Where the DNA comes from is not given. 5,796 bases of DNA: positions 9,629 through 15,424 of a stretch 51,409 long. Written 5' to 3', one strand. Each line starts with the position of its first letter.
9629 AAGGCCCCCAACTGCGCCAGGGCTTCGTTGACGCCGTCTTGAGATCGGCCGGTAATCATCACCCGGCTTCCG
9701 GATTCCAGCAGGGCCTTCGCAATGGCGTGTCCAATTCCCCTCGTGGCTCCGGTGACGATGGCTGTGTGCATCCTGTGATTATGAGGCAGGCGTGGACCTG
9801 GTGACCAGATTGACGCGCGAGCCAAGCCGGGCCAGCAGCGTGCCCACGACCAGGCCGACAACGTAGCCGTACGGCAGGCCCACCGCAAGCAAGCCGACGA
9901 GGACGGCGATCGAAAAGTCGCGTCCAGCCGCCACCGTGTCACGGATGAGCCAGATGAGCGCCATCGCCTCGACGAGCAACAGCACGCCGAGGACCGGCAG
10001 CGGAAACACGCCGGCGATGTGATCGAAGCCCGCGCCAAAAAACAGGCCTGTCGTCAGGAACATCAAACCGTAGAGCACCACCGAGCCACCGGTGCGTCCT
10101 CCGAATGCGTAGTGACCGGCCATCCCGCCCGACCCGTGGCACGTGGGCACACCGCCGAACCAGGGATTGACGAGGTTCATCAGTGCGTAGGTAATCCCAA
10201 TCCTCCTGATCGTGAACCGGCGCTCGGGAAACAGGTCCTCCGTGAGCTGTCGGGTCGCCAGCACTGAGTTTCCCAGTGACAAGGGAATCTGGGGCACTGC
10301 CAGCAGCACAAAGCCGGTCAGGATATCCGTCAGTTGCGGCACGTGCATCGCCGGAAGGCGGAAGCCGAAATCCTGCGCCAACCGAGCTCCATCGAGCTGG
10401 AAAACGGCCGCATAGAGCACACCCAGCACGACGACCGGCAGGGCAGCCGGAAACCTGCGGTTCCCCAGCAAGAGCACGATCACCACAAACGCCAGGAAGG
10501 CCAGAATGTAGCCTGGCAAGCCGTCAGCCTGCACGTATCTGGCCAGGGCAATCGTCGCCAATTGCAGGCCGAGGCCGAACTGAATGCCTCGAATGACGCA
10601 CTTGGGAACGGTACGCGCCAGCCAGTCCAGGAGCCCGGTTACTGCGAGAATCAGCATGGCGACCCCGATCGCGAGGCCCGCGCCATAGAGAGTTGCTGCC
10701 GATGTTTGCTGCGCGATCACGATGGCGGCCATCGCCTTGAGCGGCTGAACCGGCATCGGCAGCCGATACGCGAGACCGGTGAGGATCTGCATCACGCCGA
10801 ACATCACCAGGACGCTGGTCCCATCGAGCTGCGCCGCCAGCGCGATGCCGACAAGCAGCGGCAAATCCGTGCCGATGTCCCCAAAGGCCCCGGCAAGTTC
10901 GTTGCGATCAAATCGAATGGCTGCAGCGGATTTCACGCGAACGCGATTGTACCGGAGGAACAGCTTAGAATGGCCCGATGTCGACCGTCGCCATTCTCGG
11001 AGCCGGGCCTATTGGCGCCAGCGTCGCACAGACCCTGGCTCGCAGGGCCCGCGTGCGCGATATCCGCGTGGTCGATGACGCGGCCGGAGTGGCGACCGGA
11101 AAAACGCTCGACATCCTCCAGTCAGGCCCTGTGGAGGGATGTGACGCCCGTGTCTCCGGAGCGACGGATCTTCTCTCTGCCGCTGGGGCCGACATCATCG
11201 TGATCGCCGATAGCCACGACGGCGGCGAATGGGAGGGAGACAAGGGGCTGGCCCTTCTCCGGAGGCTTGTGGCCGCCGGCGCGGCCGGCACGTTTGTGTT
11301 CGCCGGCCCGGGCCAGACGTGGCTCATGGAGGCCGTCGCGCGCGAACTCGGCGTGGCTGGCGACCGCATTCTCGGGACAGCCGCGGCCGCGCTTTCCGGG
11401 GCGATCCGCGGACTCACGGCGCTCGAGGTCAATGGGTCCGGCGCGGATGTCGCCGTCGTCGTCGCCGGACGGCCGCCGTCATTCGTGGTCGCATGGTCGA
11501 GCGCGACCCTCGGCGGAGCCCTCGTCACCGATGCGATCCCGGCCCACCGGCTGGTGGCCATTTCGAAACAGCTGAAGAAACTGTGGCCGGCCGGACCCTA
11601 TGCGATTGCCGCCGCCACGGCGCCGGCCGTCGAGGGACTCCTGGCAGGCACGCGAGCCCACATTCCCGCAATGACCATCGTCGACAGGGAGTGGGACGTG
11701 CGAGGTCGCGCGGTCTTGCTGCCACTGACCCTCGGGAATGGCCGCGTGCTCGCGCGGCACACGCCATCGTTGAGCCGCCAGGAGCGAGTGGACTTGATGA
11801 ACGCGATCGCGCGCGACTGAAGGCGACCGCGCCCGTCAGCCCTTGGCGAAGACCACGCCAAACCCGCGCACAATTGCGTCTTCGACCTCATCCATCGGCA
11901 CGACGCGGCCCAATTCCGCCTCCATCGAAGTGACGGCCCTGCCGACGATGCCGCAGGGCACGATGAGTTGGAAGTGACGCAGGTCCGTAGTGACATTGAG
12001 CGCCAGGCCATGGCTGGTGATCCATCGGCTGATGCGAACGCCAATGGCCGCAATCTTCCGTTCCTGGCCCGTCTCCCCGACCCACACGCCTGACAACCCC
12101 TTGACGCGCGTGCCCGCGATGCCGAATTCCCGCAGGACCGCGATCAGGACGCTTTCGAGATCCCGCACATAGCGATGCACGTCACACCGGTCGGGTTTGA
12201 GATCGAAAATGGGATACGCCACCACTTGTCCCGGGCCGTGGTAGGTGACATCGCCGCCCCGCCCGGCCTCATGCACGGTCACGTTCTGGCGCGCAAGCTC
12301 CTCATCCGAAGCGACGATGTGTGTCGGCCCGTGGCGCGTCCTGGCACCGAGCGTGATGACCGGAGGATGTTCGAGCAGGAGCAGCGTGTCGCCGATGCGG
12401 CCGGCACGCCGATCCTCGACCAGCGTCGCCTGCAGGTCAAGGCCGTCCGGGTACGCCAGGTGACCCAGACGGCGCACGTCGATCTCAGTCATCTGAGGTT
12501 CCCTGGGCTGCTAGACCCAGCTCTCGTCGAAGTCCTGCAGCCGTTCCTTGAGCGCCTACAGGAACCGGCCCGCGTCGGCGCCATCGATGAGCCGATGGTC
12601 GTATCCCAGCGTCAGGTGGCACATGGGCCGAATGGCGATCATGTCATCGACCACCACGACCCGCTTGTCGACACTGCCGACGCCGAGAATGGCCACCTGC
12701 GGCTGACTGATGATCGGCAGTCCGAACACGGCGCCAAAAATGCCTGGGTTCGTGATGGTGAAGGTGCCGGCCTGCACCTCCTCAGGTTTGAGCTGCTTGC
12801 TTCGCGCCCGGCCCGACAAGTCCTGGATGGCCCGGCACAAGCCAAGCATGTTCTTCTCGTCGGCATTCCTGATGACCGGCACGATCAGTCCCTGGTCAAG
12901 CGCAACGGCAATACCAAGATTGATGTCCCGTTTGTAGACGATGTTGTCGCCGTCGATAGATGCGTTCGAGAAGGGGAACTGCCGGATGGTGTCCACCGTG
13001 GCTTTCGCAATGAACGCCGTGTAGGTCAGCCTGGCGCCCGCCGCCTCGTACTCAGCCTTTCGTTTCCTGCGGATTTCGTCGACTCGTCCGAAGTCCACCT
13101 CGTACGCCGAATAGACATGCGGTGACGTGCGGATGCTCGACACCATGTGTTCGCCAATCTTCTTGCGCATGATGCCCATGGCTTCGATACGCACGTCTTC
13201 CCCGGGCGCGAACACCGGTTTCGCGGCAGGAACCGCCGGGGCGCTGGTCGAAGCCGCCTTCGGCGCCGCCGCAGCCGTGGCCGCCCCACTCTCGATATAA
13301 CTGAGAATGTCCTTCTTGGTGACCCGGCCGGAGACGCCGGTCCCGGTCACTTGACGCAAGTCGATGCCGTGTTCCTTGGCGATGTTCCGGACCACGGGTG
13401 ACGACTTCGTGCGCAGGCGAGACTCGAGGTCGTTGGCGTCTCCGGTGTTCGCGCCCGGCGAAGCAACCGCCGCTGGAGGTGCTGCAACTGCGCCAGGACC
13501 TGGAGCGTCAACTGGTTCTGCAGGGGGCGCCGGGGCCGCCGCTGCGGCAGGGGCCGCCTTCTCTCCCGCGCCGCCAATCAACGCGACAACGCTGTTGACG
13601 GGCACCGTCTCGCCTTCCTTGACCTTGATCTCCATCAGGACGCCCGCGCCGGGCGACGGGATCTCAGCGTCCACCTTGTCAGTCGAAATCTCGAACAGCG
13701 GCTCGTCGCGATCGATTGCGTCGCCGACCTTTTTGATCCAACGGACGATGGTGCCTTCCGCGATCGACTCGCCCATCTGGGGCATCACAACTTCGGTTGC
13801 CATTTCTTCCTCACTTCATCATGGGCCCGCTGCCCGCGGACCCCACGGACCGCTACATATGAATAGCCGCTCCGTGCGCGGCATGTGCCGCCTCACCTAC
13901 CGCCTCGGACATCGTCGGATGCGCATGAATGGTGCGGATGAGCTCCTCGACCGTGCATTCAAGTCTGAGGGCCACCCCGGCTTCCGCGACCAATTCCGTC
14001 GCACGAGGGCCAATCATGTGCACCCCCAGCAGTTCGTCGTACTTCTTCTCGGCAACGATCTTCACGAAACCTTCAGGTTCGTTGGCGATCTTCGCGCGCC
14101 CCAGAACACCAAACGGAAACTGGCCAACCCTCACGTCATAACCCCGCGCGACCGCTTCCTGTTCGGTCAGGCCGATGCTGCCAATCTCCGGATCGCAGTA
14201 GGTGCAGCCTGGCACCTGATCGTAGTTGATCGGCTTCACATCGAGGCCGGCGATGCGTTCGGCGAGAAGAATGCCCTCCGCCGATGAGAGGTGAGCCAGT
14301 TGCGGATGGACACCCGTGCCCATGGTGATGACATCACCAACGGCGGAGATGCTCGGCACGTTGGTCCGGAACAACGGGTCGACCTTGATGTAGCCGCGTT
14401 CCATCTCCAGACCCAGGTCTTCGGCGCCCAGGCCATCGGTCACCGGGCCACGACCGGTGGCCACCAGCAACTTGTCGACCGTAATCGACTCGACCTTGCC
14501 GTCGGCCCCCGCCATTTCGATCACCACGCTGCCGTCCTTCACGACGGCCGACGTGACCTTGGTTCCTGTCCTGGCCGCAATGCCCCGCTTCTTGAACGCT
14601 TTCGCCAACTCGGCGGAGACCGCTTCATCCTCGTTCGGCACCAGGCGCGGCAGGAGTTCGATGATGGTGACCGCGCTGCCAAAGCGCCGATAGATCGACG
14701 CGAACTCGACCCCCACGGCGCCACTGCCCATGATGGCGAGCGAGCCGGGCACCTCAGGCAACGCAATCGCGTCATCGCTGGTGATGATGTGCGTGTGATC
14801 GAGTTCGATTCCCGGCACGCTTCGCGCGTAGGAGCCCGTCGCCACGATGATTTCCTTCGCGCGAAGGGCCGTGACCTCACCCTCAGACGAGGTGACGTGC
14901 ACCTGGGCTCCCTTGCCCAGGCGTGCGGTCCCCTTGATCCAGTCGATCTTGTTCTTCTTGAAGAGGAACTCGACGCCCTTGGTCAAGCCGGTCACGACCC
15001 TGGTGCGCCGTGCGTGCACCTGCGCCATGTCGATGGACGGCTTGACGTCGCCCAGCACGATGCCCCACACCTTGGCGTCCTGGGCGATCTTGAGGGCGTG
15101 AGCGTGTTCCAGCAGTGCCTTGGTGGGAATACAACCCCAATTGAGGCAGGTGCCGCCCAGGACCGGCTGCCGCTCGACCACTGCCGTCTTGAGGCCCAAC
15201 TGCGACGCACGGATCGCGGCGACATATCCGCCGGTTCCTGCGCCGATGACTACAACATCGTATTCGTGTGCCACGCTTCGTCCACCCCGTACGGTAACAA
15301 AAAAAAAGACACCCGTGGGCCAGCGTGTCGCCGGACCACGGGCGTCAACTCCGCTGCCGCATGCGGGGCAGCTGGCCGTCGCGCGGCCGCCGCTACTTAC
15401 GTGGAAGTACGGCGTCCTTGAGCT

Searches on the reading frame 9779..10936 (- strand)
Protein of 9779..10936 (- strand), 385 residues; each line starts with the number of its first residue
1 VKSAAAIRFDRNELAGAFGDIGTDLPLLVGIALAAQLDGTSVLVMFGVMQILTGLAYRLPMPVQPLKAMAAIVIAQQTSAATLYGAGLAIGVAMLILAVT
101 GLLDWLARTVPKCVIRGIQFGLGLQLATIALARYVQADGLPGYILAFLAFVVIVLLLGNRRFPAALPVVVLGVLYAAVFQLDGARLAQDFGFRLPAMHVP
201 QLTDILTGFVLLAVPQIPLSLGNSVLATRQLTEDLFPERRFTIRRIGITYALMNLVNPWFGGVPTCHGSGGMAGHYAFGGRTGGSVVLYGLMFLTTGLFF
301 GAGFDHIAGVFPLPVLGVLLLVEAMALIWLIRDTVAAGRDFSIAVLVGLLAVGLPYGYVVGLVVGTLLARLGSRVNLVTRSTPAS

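Call 93: search_protein_families(library=pfam, proteins=[window:9779-10936:-], max_evalue=0.00001)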
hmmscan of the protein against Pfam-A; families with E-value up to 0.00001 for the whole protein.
window:9779-10936:- (385 aa): 1 family
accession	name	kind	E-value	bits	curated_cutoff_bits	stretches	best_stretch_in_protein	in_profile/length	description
PF16983.11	MFS_MOT1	-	1.7e-55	186.5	30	2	209-327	2-111/111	Molybdate transporter of MFS superfamily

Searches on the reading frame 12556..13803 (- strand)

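Call 11: search_protein_families(library=pfam, proteins=[window:12556-13803:-], max_evalue=0.001)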
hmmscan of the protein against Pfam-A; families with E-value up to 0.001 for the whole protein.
window:12556-13803:- (415 aa): 3 families
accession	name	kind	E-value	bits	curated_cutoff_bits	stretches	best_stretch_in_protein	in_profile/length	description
PF00198.28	2-oxoacid_dh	-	1.1e-72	244.7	23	1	205-415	5-217/232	2-oxoacid dehydrogenases acyltransferase (catalytic domain)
PF00364.28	Biotin_lipoyl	-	5.3e-20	71.5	22.1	1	4-76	2-73/73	Biotin-requiring enzyme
PF02817.22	E3_binding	-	8.8e-15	55.1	23.7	1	133-167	2-36/36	e3 binding domain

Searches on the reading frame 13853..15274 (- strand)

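Call 11: search_protein_families(library=pfam, proteins=[window:13853-15274:-], max_evalue=0.001)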
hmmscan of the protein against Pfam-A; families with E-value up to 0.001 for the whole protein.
window:13853-15274:- (473 aa): 12 families
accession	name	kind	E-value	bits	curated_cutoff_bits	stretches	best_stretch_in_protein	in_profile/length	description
PF07992.20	Pyr_redox_2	-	6.3e-69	233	26.1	1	5-334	1-291/291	Pyridine nucleotide-disulphide oxidoreductase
PF02852.28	Pyr_redox_dim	-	1.9e-39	134.7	25.3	1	354-463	1-110/110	Pyridine nucleotide-disulphide oxidoreductase, dimerisation domain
PF00070.33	Pyr_redox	-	3e-21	76.1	22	1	179-252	2-77/82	Pyridine nucleotide-disulphide oxidoreductase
PF01266.30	DAO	-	4.7e-09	36.7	27.9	1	6-57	1-56/353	FAD dependent oxidoreductase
PF12831.13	FAD_oxidored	-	8.2e-09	35.7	27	1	6-47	1-42/416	FAD dependent oxidoreductase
PF13738.12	Pyr_redox_3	-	1.1e-08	35.2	30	1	8-307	1-299/305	Pyridine nucleotide-disulphide oxidoreductase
PF13450.12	NAD_binding_8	-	5.6e-08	33.4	21.9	1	9-45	1-37/68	NAD(P)-binding Rossmann-like domain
PF00890.30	FAD_binding_2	-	9.8e-08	32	20.4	1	6-42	1-37/414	FAD binding domain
PF03486.20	HI0933_like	-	1.1e-06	28.8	50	0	6-40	2-36/244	HI0933-like protein Rossmann domain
PF01134.28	GIDA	-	1.9e-05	24.3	22.1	1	6-156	1-158/391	Glucose inhibited division protein A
PF01946.23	Thi4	-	3.7e-05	23.5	26.2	1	4-50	17-64/235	Thi4 family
PF01262.27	AlaDh_PNT_C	-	8.3e-05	22.5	23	0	6-37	30-61/214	Alanine dehydrogenase/PNT, C-terminal domain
